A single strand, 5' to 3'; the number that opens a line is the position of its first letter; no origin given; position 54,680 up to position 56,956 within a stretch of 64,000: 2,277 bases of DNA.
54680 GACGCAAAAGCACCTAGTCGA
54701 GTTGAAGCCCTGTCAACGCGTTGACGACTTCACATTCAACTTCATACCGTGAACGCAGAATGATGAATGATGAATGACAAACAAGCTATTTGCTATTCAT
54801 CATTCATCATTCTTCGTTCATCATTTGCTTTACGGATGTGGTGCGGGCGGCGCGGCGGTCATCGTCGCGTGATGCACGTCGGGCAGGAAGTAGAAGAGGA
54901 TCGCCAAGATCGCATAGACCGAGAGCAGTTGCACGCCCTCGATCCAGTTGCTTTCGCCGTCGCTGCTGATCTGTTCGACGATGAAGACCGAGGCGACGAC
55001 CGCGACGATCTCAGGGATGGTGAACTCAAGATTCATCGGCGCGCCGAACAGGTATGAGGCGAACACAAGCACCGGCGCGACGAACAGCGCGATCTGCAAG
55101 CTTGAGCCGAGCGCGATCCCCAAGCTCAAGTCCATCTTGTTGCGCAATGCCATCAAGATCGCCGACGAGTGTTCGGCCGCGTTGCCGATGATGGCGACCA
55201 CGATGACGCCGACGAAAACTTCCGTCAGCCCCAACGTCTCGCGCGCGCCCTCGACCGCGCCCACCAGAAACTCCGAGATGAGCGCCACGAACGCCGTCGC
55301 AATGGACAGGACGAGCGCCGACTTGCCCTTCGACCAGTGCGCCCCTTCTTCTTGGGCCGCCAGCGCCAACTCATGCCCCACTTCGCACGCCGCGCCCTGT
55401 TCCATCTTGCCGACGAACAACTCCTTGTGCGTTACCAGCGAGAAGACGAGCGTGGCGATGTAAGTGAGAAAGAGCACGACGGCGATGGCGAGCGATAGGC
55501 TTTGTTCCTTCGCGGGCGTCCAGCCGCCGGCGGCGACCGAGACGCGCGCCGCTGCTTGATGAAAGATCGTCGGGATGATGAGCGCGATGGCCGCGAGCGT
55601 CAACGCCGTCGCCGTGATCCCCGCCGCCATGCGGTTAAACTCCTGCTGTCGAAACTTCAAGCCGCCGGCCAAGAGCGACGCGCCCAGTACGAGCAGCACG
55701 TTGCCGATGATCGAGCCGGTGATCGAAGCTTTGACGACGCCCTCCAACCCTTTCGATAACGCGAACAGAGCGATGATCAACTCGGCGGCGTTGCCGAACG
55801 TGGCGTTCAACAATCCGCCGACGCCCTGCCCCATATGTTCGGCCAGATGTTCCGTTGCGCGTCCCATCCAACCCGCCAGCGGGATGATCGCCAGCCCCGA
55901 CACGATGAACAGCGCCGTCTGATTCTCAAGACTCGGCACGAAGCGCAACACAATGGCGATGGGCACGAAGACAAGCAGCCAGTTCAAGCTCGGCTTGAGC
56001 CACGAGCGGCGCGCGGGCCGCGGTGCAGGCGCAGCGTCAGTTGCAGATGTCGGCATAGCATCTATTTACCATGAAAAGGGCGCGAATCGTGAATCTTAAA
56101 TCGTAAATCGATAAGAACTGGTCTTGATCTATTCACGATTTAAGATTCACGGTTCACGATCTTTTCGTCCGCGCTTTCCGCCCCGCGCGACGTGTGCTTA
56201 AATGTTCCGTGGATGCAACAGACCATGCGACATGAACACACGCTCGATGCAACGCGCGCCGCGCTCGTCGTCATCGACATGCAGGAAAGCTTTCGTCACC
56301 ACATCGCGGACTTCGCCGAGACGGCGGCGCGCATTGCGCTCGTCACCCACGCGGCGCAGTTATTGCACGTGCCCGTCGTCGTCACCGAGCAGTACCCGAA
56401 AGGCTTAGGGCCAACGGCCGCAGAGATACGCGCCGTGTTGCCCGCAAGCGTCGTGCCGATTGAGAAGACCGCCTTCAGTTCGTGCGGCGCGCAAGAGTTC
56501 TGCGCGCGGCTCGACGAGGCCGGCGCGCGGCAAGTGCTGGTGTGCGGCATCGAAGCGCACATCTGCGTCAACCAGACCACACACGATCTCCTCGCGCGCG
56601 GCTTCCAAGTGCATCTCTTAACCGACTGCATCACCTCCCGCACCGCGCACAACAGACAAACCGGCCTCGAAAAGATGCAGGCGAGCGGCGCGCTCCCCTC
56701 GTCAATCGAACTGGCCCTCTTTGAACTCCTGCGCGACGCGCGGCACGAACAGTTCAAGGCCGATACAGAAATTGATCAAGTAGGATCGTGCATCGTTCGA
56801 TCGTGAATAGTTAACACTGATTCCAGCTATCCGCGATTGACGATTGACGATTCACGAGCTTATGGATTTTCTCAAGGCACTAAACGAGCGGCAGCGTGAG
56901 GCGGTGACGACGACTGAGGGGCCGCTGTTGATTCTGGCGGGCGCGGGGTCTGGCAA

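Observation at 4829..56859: Family of about 16 intergenic palindromes whose arms are tiled from tandem 7-nt units around a shared AT-rich core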

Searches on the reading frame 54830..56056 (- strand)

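Call 32: search_protein_families(library=pfam, proteins=[window:54830-56056:-])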
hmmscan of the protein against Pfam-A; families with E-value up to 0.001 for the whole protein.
window:54830-56056:- (408 aa): 1 family
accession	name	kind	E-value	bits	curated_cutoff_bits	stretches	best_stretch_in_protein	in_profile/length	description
PF01699.29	Na_Ca_ex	-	2.2e-38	132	24.9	2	246-389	2-150/151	Sodium/calcium exchanger protein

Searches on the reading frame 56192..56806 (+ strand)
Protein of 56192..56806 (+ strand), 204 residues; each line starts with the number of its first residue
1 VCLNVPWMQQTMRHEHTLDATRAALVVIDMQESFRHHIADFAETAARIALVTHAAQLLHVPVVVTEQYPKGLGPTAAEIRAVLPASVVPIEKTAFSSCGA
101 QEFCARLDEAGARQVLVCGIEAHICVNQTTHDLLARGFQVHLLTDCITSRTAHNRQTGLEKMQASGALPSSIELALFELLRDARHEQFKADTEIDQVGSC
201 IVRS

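Call 32: search_protein_families(library=pfam, proteins=[window:56192-56806:+])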
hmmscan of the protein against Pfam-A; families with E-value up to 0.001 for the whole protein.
window:56192-56806:+ (204 aa): 1 family
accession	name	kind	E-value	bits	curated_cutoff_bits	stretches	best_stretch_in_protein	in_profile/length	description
PF00857.26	Isochorismatase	-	8.6e-33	114.3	27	1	23-171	1-172/175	Isochorismatase domain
